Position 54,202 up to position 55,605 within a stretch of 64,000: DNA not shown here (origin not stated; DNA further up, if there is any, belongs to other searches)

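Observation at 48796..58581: Coenzyme F420 biosynthesis operon placed back-to-back with a 2+2 cassette of opine-dehydrogenase-like and Mer/Fgd-like LLM enzymes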

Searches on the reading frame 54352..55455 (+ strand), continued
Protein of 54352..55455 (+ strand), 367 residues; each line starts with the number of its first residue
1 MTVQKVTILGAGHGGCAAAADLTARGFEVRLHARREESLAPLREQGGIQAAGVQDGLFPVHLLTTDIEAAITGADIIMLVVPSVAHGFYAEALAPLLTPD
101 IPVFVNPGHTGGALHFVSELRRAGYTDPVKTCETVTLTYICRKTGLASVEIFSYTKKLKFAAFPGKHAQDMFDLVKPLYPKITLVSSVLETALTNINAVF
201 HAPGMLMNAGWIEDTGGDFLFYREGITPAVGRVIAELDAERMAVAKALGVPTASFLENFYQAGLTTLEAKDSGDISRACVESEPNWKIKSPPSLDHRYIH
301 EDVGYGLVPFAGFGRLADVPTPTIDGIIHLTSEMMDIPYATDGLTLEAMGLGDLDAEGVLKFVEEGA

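Call 30: search_protein_families(library=ncbifam, proteins=[L004:8456-9571:+, L004:4785-5954:+, L006:4956-6110:+], max_evalue=0.00001)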
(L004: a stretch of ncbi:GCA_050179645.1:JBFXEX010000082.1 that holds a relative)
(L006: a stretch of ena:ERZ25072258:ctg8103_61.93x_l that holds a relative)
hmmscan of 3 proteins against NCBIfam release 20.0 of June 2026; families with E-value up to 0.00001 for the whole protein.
L004:8456-9571:+ (371 aa): 11 families
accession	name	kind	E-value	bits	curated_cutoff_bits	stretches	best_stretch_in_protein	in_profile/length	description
NF040821.1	dipep_PepQ_Arch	equivalog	4.1e-31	108.3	630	1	131-359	109-340/346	Xaa-Pro dipeptidase PepQ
NF038259.1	ectoine_DoeA_2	exception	4.1e-24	85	575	1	6-305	18-317/386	ectoine hydrolase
TIGR02993.1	ectoine_eutD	equivalog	3.9e-23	82.2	613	1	6-352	15-375/391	ectoine hydrolase DoeA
NF007310.0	PRK09795.1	equivalog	4.4e-20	71.8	393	1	142-355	125-346/361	aminopeptidase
NF011174.0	PRK14576.1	subfamily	2.8e-19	69.3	487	1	93-356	126-393/405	putative endopeptidase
TIGR00500.1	met_pdase_I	equivalog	3.7e-18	65.9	171.35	1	144-334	3-204/247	type I methionyl aminopeptidase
NF008131.0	PRK10879.1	equivalog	4.8e-17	61.9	465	1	129-285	158-317/438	Xaa-Pro aminopeptidase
NF011173.0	PRK14575.1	equivalog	9.6e-17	61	850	1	89-355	123-393/406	putative peptidase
NF011720.0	PRK15173.1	subfamily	2.7e-15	56.2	420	1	89-355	60-330/343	peptidase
NF008970.0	PRK12318.1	equivalog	1.3e-13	50.8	267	1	192-336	100-247/291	methionyl aminopeptidase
NF009533.0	PRK12897.1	equivalog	5.6e-12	45.5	488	1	143-319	3-186/248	type I methionyl aminopeptidase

L004:4785-5954:+ (389 aa): 18 families
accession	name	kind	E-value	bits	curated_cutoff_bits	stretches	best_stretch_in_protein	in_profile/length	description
TIGR02534.1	mucon_cyclo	subfamily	8.5e-68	229.1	334.95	1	11-387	5-366/368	muconate/chloromuconate family cycloisomerase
NF043002.1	HProlDhtase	equivalog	2.7e-40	138.4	500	1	6-377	2-353/366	cis-3-hydroxy-L-proline dehydratase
NF041118.1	A_G_epim_Thtga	equivalog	8e-37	127.1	500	1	39-321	34-307/341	L-Ala-D/L-Glu epimerase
NF010624.0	PRK14017.1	equivalog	3.4e-33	115.3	311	1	36-385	15-359/382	galactonate dehydratase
NF040866.1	AraD_Arch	equivalog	8.4e-29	100.7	650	1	72-388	58-371/372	arabinonate dehydratase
NF002782.0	PRK02901.1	equivalog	1.1e-28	100.2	288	1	156-328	88-263/328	o-succinylbenzoate synthase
TIGR01928.1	menC_lowGC_arch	equivalog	5.1e-27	94.7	200.65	1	38-332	25-308/325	o-succinylbenzoate synthase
NF043051.1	ManoateDhtManD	equivalog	3.2e-24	85.5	550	2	33-178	14-152/403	D-mannonate dehydratase ManD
NF047820.1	TalGalacDh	equivalog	2.1e-23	82.9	500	1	111-381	107-359/371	L-talarate/galactarate dehydratase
NF040790.2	glucon_galact_dh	equivalog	2.5e-23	82.5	750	1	96-387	79-370/390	bifunctional D-gluconate/D-galactonate dehydratase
NF011654.0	PRK15072.1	subfamily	4.9e-22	78.3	430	2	34-178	15-152/404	D-galactonate dehydratase family protein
NF042940.1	racemase_DgcA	equivalog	7.4e-20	71.4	400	1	46-297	35-262/323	N-acetyl-D-Glu racemase DgcA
TIGR01927.1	menC_gam_Gplu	equivalog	8.3e-15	54.9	130.55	1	153-323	111-282/307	o-succinylbenzoate synthase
NF011708.0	PRK15129.1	equivalog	9.6e-12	44.5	343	1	44-293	36-263/321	L-Ala-D/L-Glu epimerase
NF002739.0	PRK02714.1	equivalog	9.1e-11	41.8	259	1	147-265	112-235/320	o-succinylbenzoate synthase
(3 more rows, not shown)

L006:4956-6110:+ (384 aa): 16 families
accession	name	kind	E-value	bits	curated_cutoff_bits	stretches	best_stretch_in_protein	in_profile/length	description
TIGR02534.1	mucon_cyclo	subfamily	2.5e-69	234.1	334.95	1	10-380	8-363/368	muconate/chloromuconate family cycloisomerase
TIGR01928.1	menC_lowGC_arch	equivalog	2.3e-33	115.6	200.65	1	32-325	23-305/325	o-succinylbenzoate synthase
NF043002.1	HProlDhtase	equivalog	8.5e-33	113.7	500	1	1-375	1-355/366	cis-3-hydroxy-L-proline dehydratase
NF041118.1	A_G_epim_Thtga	equivalog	5e-30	104.8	500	1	35-317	34-307/341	L-Ala-D/L-Glu epimerase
NF010624.0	PRK14017.1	equivalog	8.6e-28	97.5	311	1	33-383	16-361/382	galactonate dehydratase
NF040866.1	AraD_Arch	equivalog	5.9e-24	84.7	650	1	109-379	105-366/372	arabinonate dehydratase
NF043051.1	ManoateDhtManD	equivalog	1.8e-23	83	550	2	33-174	18-152/403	D-mannonate dehydratase ManD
NF011654.0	PRK15072.1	subfamily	7.8e-22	77.7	430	2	31-174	16-152/404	D-galactonate dehydratase family protein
NF047820.1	TalGalacDh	equivalog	4.3e-21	75.3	500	1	107-295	107-299/371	L-talarate/galactarate dehydratase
NF040790.2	glucon_galact_dh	equivalog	2.6e-20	72.6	750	1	107-381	93-368/390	bifunctional D-gluconate/D-galactonate dehydratase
NF002782.0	PRK02901.1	equivalog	4.9e-19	68.5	288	1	134-325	74-264/328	o-succinylbenzoate synthase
NF042940.1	racemase_DgcA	equivalog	2.9e-18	66.2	400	1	41-303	34-272/323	N-acetyl-D-Glu racemase DgcA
TIGR01927.1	menC_gam_Gplu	equivalog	2.3e-14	53.4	130.55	1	158-328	118-291/307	o-succinylbenzoate synthase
NF011968.0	PRK15440.1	equivalog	2.1e-11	43.4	393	1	68-377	80-386/395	L-rhamnonate dehydratase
NF002739.0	PRK02714.1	equivalog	9.1e-10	38.5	259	1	152-321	121-292/320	o-succinylbenzoate synthase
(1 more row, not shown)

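Call 31: search_solved_structures(query=L004:4785-5954:+, max_evalue=1e-10)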
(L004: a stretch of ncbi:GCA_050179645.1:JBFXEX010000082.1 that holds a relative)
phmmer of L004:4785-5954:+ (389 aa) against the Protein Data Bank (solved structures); distinct sequences matched with E-value up to 1e-10: 123 (the best 60 are shown).
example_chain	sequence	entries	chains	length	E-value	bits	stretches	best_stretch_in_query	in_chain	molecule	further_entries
2p88_A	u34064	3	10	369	5.7e-54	187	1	6-382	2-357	Mandelate racemase/muconate lactonizing enzyme family protein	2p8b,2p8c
3i4k_A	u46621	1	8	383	4.3e-50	174.3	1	2-386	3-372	Muconate lactonizing enzyme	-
2qde_A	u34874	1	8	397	4.6e-49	170.9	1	4-383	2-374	Mandelate racemase/muconate lactonizing enzyme family protein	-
3jva_A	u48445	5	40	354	1.7e-45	159.1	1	36-326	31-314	Dipeptide Epimerase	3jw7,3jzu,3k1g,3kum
3my9_A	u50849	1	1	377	1.5e-44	156.1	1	11-383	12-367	Muconate cycloisomerase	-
1jpm_A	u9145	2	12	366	2e-43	152.4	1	11-326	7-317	L-Ala-D/L-Glu Epimerase | similar to chloromuconate cycloisomerase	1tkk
2pgw_A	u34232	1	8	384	6.8e-39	137.4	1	4-326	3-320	Muconate cycloisomerase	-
3ct2_A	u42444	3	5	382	3.5e-38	135.1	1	7-387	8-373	Muconate cycloisomerase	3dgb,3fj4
2oqh_A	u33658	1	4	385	5.7e-37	131.1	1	4-386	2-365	Putative isomerase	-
3i6e_A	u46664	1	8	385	9.2e-37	130.4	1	9-388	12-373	Muconate cycloisomerase I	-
2muc_A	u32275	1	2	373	1e-36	130.3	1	9-386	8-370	PROTEIN (MUCONATE CYCLOISOMERASE)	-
4dye_A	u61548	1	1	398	1.2e-36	130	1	3-386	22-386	isomerase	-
1muc_A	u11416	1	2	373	1.4e-36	129.8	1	9-386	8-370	MUCONATE LACTONIZING ENZYME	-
1bkh_A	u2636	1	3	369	2.2e-36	129.1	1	12-386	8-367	MUCONATE LACTONIZING ENZYME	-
3muc_A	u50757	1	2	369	3.1e-36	128.7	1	12-386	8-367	PROTEIN (MUCONATE CYCLOISOMERASE)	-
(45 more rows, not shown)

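Call 41: search_solved_structures(query=window:54352-55455:+, max_evalue=1e-20, show_alignments=1)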
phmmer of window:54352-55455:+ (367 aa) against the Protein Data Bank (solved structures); distinct sequences matched with E-value up to 1e-20: 1.
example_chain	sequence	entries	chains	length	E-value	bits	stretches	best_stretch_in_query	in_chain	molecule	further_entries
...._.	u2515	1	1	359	8.1e-56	193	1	6-364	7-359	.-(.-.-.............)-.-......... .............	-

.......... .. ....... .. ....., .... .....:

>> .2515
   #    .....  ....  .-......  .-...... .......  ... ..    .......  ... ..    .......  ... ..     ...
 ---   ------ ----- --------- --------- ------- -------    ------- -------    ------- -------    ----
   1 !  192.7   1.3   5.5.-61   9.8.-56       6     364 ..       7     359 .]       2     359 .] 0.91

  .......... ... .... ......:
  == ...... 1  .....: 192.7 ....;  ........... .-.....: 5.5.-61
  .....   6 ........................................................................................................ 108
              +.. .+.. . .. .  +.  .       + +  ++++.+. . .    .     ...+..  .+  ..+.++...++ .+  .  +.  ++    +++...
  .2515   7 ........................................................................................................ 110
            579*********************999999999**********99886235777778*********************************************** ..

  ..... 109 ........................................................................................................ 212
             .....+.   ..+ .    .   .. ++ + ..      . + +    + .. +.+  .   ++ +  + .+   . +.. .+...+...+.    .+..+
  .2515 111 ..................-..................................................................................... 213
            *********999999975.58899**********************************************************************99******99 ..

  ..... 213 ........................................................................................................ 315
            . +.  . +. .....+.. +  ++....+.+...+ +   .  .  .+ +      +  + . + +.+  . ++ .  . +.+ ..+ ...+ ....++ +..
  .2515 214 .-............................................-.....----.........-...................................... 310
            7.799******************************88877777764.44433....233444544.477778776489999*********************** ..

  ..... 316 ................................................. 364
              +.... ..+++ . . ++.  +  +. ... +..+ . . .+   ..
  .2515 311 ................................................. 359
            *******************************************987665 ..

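Call 50: find_homologous_proteins(query=L043:5424-7853:-, max_evalue=1e-50)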
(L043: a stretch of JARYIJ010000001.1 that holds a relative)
Query L043:5424-7853:- (809 aa): 8000 proteins with E <= 1e-50 among 8000 candidates; the best 120 are listed.
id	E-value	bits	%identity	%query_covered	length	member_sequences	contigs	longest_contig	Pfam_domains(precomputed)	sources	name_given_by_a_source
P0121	0.0e+0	1835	100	100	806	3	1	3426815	PF04055.28,PF19288.5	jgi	jgi:FO synthase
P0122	0.0e+0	1582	87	98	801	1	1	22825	PF04055.28,PF19288.5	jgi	jgi:FO synthase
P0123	0.0e+0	1449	79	98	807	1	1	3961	PF04055.28,PF19288.5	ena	-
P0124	0.0e+0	1440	78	99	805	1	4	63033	PF04055.28,PF19288.5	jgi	jgi:FO synthase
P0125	0.0e+0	1438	77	99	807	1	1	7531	PF04055.28,PF19288.5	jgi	jgi:FO synthase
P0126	0.0e+0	1431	79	97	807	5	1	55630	PF04055.28,PF19288.5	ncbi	ncbi:MAG TPA: 5-amino-6-(D-ribitylamino)uracil--L-tyrosine 4-hydroxyphenyl transferase CofH [Pseudol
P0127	0.0e+0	1417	78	98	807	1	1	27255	PF04055.28,PF19288.5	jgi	jgi:FO synthase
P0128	0.0e+0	1392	78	98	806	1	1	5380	PF04055.28,PF19288.5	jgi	jgi:FO synthase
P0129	0.0e+0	1376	75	99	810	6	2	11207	PF04055.28,PF19288.5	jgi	jgi:FO synthase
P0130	0.0e+0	1375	76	98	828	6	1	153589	PF04055.28,PF19288.5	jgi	jgi:FO synthase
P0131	0.0e+0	1372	75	99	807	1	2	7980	PF04055.28,PF19288.5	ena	-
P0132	0.0e+0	1362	75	98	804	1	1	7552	PF04055.28,PF19288.5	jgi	jgi:FO synthase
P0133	0.0e+0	1357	75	97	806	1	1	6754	PF04055.28,PF19288.5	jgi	jgi:FO synthase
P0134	0.0e+0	1346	74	99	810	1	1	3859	PF04055.28,PF19288.5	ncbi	-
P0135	0.0e+0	1325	73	98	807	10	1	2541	PF04055.28,PF19288.5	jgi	jgi:FO synthase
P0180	0.0e+0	1182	67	98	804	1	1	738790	PF04055.28,PF19288.5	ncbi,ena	-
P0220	0.0e+0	1123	63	96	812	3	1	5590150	PF04055.28,PF19288.5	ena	-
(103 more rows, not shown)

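Call 51: search_dna_similar(query=window:54352-55455:+, collection=plasmids, mode=protein, max_evalue=1e-40, max_rows=30)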
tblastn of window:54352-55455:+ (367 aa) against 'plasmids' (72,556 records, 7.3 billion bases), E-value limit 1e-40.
Records with a match: 15; places in all: 15; records where one place covers at least 80% of the query: 15.
Best place of each record, by identity: <60% 15.
By first word of the organism name: Aminobacter 10; Shinella 3; Phyllobacterium 1; Cytobacillus 1.
By predicted mobility (MOB-suite, as given by PLSDB): non-mobilizable 13; conjugative 2.
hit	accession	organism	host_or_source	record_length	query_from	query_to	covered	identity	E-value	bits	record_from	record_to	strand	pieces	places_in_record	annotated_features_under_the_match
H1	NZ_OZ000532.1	Shinella sp. WSC3-e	-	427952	5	364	98%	38.4%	2e-60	217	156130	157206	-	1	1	NAD/NADP octopine/nopaline dehydrogenase family protein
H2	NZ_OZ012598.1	Shinella sp. WSD5-1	-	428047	5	364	98%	38.4%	2e-60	217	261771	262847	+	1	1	NAD/NADP octopine/nopaline dehydrogenase family protein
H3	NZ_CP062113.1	Aminobacter sp. SR38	bacterial pure culture,soil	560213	21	364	94%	37.9%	3e-59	213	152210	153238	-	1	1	NAD/NADP octopine/nopaline dehydrogenase family protein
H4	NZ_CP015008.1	Aminobacter aminovorans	cell culture,soil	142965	21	364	94%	37.3%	3e-62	222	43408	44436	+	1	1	NAD/NADP octopine/nopaline dehydrogenase family protein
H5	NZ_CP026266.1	Aminobacter sp. MSH1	bacterial isolate,soil from courtyard ...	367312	21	364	94%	37.3%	6e-62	221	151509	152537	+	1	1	NAD/NADP octopine/nopaline dehydrogenase family protein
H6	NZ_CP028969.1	Aminobacter sp. MSH1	Soil,Dichlobenil-treated soil sampled ...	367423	21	364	94%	37.3%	6e-62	221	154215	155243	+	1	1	NAD/NADP octopine/nopaline dehydrogenase family protein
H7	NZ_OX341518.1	Aminobacter niigataensis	-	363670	21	364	94%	37.3%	7e-62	221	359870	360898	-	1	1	NAD/NADP octopine/nopaline dehydrogenase family protein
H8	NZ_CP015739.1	Shinella sp. HZN7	-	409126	21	364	94%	37.3%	3e-59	214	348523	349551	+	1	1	NAD/NADP octopine/nopaline dehydrogenase family protein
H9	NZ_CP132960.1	Aminobacter niigataensis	cell culture,sediment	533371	21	364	94%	37.3%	5e-58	210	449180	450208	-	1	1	NAD/NADP octopine/nopaline dehydrogenase family protein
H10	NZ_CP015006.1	Aminobacter aminovorans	cell culture,soil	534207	21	364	94%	37.3%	6e-58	210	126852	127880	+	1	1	NAD/NADP octopine/nopaline dehydrogenase family protein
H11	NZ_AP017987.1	Aminobacter sp. SS-2016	Lotus japoicus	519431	21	363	93%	37.4%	6e-58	210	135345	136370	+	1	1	NAD/NADP octopine/nopaline dehydrogenase family protein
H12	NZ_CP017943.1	Phyllobacterium zundukense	Oxytropis triphylla,cell culture,root ...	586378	21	364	94%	37.0%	8e-60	215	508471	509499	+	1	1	NAD/NADP octopine/nopaline dehydrogenase family protein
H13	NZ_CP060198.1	Aminobacter sp. MDW-2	cell culture,soil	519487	21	364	94%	37.0%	9e-58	209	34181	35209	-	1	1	NAD/NADP octopine/nopaline dehydrogenase family protein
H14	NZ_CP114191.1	Aminobacter sp. NyZ550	-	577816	28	364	92%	37.5%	6e-57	207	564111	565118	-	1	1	NAD/NADP octopine/nopaline dehydrogenase family protein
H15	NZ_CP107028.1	Cytobacillus firmus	whole organism,soil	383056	21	366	94%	33.7%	2e-44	171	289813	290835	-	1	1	NAD/NADP-dependent octopine/nopaline dehydrogenase family protein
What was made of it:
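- Tried and rejected: The best is 38% identical, in Aminobacter and Shinella (call 51).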

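Call 62: search_protein_families(library=ncbifam, proteins=[L043:13361-14413:+, L041:5714-6163:+], max_evalue=0.0001)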
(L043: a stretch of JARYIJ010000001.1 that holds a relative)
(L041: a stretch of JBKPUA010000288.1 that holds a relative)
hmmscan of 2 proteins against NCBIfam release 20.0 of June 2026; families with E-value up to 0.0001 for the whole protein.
L043:13361-14413:+ (350 aa): 19 families
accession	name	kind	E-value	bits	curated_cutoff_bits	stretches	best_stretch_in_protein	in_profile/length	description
NF002619.0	PRK02271.1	equivalog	9.6e-39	133.6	276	1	40-325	21-305/329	5,10-methylenetetrahydromethanopterin reductase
TIGR03555.1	F420_mer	equivalog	4.1e-38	131.6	348.7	1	45-323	24-302/325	5,10-methylenetetrahydromethanopterin reductase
TIGR03841.1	F420_Rv3093c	subfamily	5.7e-29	101.5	213.65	1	35-326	12-295/298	LLM class F420-dependent oxidoreductase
TIGR04024.1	F420_NP1902A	hypoth_equivalog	6e-27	94.2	345.4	1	28-317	10-301/330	TIGR04024 family LLM class F420-dependent oxidoreductase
TIGR03857.1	F420_MSMEG_2249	hypoth_equivalog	7.9e-20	71.3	218.4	1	33-231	14-212/329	TIGR03857 family LLM class F420-dependent oxidoreductase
TIGR03564.1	F420_MSMEG_4879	subfamily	1e-16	61.4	234.25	1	37-243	3-208/265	TIGR03564 family F420-dependent LLM class oxidoreductase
TIGR03617.1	F420_MSMEG_2256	subfamily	1.3e-16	60.4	278.15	1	125-321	86-294/318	TIGR03617 family F420-dependent LLM class oxidoreductase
TIGR03559.1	F420_Rv3520c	subfamily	1.9e-15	56.7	335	1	35-321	15-320/325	LLM class F420-dependent oxidoreductase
TIGR03842.1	F420_CPS_4043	hypoth_equivalog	4.4e-15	55.6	295.45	1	22-226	2-199/329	TIGR03842 family LLM class F420-dependent oxidoreductase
TIGR03619.1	F420_Rv2161c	subfamily_domain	7.6e-14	51.9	166.9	1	88-230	73-217/247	TIGR03619 family F420-dependent LLM class oxidoreductase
TIGR03557.1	F420_G6P_family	subfamily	2.5e-13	49.9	210.4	1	87-197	76-189/316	TIGR03557 family F420-dependent LLM class oxidoreductase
TIGR04465.1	ArgArg_F420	equivalog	3.6e-13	49.3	470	1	22-240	50-277/364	F420-dependent hydroxymycolic acid dehydrogenase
TIGR03554.1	F420_G6P_DH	equivalog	2.1e-12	46.7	420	1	58-337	51-320/331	glucose-6-phosphate dehydrogenase (coenzyme-F420)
TIGR04021.1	LLM_DMSO2_sfnG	equivalog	1.6e-11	44.2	382.95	1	76-236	77-239/350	dimethylsulfone monooxygenase SfnG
TIGR03621.1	F420_MSMEG_2516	subfamily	3.3e-09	36.3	213.15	1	21-202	2-182/295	TIGR03621 family F420-dependent LLM class oxidoreductase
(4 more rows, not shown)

L041:5714-6163:+ (149 aa): 0 families

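Call 68: find_encoding_contigs(protein=P0220, flank=10000, max_places=1)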
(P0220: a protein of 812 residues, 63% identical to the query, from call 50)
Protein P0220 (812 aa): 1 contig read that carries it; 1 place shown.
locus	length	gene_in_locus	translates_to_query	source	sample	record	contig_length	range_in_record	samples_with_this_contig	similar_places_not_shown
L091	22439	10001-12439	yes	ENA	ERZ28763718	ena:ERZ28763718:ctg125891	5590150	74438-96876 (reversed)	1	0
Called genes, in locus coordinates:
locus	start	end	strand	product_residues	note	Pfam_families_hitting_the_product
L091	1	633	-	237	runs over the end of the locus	PF00005:ABC_tran, PF02463:SMC_N (faint), PF13304:AAA_21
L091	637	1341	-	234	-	-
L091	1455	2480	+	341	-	PF03446:NAD_binding_2, PF03807:F420_oxidored (weak), PF00393:6PGD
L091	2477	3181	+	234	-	PF01182:Glucosamine_iso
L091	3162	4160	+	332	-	PF00296:Bac_luciferase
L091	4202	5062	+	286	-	PF00296:Bac_luciferase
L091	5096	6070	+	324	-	PF00296:Bac_luciferase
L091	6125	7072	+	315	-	PF00296:Bac_luciferase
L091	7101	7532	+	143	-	PF01243:PNPOx_N, PF12900:Pyridox_ox_2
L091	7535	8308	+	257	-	PF01996:F420_ligase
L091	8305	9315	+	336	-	PF01933:CofD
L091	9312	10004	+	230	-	PF01983:CofC, PF12804:NTP_transf_3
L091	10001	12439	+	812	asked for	PF04055:Radical_SAM, PF19288:CofH_C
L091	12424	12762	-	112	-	PF02452:PemK_toxin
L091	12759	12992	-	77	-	PF04014:MazE_antitoxin (weak)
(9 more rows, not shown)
